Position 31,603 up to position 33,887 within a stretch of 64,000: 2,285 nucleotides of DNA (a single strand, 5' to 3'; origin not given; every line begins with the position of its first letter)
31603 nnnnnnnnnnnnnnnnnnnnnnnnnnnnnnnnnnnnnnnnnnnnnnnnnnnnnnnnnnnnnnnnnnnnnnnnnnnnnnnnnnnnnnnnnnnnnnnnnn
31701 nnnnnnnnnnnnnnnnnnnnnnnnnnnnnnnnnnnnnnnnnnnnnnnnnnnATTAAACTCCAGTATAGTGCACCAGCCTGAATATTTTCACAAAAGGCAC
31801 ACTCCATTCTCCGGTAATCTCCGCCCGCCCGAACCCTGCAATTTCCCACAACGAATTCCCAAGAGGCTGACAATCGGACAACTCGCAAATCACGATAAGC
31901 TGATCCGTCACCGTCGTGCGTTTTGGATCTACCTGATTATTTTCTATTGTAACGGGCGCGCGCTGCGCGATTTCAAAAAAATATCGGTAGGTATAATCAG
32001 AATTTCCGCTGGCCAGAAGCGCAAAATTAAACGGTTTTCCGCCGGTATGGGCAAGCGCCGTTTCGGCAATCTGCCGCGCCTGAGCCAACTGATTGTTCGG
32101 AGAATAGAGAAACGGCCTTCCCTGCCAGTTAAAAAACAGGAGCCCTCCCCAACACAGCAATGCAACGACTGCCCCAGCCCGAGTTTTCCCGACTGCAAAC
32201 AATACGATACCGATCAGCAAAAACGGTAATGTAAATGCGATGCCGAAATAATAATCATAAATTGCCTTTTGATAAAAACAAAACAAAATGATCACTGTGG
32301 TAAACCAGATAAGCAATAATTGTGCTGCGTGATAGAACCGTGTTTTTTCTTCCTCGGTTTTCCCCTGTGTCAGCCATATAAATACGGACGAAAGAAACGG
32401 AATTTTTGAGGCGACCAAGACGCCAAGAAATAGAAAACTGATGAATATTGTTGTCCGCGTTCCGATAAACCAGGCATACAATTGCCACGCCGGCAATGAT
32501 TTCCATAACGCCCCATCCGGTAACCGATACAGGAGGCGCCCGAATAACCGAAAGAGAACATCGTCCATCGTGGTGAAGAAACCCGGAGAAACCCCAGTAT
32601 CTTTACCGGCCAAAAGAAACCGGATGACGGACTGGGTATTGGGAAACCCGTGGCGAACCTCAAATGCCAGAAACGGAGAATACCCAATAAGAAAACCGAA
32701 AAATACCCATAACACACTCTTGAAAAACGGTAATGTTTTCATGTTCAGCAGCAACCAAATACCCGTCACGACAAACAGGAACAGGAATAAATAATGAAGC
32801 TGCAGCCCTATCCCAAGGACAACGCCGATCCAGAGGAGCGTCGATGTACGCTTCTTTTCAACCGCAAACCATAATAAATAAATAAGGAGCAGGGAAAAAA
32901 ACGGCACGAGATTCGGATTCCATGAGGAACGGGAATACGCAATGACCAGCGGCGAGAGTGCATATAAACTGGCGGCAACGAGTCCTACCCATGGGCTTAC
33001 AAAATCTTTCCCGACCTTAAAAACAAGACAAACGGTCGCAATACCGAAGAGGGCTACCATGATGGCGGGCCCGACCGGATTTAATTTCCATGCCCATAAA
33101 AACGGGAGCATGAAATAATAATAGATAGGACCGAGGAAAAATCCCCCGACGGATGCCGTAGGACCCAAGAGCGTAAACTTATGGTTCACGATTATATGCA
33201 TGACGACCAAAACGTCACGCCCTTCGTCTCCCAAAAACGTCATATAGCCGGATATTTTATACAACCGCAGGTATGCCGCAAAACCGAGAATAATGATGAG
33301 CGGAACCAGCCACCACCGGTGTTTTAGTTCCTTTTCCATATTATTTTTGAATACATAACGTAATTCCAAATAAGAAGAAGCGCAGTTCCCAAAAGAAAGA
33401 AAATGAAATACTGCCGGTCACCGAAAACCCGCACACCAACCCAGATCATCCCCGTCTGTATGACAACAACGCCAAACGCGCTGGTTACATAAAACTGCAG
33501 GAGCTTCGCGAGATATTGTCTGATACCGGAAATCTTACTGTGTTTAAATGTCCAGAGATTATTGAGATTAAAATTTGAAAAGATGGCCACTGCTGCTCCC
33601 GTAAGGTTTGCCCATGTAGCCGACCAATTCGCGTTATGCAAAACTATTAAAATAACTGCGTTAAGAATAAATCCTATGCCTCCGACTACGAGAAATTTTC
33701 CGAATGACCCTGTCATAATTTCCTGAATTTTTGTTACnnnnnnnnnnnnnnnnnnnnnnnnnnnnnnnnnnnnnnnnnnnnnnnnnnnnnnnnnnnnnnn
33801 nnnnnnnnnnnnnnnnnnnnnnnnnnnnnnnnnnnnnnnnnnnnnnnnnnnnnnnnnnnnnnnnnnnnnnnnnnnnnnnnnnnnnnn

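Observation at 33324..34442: Polyprenol-phosphate-sugar synthase (GT2) fused to a GtrA-type flippase domain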

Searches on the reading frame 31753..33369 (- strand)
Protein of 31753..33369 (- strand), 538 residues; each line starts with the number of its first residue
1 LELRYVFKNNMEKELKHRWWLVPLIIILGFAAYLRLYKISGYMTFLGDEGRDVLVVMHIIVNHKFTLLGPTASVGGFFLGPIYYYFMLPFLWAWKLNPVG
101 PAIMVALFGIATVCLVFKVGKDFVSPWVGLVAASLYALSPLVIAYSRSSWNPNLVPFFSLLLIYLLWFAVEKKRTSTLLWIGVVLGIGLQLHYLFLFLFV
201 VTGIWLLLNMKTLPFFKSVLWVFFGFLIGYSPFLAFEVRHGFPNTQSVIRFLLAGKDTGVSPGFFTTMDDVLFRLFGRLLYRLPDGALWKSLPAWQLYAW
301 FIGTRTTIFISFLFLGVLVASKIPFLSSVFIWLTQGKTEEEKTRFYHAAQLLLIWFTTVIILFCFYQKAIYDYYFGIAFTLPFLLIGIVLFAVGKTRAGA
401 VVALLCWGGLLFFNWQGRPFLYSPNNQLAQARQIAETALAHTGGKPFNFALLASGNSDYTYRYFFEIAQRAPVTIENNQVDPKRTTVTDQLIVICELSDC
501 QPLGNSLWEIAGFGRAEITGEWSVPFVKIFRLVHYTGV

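Call 9: search_protein_families(library=pfam, proteins=[window:31753-33369:-], max_evalue=0.001)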
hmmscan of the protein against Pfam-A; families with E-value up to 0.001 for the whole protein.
window:31753-33369:- (538 aa): 1 family
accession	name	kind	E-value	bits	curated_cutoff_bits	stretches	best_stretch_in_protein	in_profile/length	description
PF13231.12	PMT_2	-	3.7e-10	40.7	26.1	1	103-234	26-158/160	Dolichyl-phosphate-mannose-protein mannosyltransferase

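Call 21: search_protein_families(library=ncbifam, proteins=[window:31753-33369:-], max_evalue=0.00001)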
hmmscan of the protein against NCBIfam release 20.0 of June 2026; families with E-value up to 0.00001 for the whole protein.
window:31753-33369:- (538 aa): 0 families

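Call 48: search_solved_structures(query=window:31756-33339:-, max_evalue=0.01)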
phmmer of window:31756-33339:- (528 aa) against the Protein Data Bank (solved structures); distinct sequences matched with E-value up to 0.01: 0.

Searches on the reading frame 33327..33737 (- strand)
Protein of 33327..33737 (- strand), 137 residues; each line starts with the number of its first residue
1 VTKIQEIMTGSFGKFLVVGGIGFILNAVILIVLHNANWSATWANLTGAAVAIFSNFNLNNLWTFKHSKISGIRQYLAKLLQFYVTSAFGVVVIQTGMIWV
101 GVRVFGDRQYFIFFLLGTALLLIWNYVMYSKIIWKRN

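Call 39: search_protein_representatives(protein=window:33327-33737:-)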
Query: 137 residues. Proteins with E-value up to 0.001 (for the whole library): 501; up to 1e-10: 55; up to 1e-30: 3. The best 150 are listed.
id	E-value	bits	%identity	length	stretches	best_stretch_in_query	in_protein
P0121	2.5e-38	147.5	55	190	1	2-135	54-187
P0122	3.6e-38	147.0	54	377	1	4-136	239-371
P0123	1.5e-32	128.8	50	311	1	3-136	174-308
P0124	2.7e-30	121.5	53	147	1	3-135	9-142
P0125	5.8e-30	120.4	54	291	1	3-136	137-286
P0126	1.2e-29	119.4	48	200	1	3-136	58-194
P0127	2.5e-29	118.4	50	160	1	11-135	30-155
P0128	7.3e-29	116.9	45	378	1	3-136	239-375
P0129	1.8e-24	102.7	42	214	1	2-136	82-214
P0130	2.4e-23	99.0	44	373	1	10-136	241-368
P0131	1.7e-22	96.3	45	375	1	14-136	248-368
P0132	3.0e-18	82.5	42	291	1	14-136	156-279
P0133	3.3e-18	82.4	44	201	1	2-135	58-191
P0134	4.0e-18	82.1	42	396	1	6-136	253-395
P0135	7.8e-17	77.9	42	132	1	17-135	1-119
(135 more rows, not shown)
